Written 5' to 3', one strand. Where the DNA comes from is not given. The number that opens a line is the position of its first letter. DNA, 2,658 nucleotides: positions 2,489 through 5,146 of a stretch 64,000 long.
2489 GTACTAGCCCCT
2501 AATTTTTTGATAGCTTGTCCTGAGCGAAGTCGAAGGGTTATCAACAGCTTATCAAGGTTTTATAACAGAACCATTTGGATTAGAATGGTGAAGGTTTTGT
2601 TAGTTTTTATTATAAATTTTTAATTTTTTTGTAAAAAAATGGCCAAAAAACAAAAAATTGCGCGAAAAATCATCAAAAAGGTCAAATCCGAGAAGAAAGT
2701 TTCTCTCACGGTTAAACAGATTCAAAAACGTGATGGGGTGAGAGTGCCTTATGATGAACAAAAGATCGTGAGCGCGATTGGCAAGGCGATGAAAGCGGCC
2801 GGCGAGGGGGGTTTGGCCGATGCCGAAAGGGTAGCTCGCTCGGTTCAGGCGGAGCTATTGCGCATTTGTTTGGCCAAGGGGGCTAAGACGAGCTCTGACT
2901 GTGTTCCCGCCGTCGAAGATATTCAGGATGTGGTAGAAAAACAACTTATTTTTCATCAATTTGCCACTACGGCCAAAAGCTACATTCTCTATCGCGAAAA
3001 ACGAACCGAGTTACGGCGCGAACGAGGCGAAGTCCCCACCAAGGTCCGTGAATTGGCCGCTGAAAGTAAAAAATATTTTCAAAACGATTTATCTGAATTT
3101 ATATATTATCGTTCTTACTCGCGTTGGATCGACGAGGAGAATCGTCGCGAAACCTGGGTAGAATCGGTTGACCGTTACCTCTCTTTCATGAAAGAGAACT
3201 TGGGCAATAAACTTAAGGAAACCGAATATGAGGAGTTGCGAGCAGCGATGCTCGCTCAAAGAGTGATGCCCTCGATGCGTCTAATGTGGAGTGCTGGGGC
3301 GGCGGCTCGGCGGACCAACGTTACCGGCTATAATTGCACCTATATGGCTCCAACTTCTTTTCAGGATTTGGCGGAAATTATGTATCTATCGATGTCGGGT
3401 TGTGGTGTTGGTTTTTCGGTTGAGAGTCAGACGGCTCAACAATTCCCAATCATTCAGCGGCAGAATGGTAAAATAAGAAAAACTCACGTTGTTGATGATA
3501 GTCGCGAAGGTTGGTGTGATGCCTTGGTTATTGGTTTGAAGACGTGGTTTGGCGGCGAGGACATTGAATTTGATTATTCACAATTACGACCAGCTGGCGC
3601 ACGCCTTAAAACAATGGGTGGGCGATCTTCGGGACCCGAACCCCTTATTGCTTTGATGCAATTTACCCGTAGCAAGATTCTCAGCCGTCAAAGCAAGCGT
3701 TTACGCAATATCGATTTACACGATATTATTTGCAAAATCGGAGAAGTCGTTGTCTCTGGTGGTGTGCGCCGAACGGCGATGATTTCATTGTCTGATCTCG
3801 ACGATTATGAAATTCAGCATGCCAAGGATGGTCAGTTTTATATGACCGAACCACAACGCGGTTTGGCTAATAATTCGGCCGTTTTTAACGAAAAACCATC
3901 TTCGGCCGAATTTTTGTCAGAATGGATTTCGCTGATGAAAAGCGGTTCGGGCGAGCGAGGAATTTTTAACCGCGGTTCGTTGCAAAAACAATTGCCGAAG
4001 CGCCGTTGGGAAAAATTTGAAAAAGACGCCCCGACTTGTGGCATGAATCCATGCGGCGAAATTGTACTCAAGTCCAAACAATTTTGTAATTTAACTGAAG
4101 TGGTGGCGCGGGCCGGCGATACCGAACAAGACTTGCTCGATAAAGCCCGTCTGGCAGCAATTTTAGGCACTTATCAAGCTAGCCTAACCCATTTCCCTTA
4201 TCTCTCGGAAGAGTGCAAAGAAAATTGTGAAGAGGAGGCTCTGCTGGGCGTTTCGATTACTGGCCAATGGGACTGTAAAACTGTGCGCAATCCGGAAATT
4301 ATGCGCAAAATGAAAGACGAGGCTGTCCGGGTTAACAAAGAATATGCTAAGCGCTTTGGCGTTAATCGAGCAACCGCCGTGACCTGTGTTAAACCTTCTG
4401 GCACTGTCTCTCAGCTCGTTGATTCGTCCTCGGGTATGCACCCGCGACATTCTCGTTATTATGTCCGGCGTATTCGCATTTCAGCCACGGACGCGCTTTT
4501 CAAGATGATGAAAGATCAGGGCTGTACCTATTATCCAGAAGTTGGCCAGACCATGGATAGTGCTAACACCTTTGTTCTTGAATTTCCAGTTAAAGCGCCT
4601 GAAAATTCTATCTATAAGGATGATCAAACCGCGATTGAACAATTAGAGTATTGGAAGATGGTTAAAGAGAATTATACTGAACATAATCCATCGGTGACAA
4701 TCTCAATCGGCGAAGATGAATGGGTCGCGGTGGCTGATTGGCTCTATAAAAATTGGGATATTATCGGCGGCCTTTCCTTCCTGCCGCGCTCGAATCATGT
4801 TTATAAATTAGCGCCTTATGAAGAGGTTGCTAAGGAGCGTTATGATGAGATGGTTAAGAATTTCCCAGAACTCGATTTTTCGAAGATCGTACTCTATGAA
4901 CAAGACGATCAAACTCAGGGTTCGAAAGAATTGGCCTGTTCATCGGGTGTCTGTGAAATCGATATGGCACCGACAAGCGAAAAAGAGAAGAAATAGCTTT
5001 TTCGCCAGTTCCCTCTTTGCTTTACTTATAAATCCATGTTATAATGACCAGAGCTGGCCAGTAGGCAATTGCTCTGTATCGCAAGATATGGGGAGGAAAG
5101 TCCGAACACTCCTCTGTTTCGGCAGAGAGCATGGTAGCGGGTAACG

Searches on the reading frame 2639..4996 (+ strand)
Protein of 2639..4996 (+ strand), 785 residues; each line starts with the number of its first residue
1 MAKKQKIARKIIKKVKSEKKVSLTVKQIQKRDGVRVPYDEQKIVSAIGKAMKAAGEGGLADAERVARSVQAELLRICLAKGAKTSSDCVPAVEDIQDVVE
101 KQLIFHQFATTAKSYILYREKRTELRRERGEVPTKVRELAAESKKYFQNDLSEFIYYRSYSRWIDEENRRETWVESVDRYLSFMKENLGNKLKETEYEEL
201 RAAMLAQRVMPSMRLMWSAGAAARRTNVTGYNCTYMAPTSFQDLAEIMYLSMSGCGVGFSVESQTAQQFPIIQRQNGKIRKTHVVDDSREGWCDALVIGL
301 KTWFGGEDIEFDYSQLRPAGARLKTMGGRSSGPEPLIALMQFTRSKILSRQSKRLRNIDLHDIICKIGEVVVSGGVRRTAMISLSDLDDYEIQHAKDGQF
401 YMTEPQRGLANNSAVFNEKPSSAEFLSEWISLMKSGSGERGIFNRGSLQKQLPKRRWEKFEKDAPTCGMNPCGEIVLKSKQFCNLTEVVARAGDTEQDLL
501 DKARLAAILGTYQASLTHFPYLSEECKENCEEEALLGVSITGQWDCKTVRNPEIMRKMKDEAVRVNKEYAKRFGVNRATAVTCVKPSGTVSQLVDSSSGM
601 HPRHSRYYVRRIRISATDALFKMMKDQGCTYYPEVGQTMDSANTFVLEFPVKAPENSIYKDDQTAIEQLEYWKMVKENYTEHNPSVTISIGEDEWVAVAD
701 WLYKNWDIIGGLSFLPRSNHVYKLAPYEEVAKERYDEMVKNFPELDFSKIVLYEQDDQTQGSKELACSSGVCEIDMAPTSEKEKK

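Call 17: search_protein_families(library=pfam, proteins=[window:2639-4996:+], max_evalue=0.00001)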
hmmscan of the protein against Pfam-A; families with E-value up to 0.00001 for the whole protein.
window:2639-4996:+ (785 aa): 4 families
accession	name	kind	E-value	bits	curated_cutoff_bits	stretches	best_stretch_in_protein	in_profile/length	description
PF03477.21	ATP-cone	-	1.9e-18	67.2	25.8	1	27-124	2-88/88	ATP cone domain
PF17975.6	RNR_Alpha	-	3.4e-10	40.8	26.4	1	140-196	10-64/101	Ribonucleotide reductase alpha domain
PF02867.20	Ribonuc_red_lgC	-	4.3e-07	29.4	23.9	0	567-616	370-418/523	Ribonucleotide reductase, barrel domain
PF21995.1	RNR-II_ins_dom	-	4.4e-07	30.5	27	1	282-341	36-101/107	B12-dependent ribonucleotide reductase, insertion domain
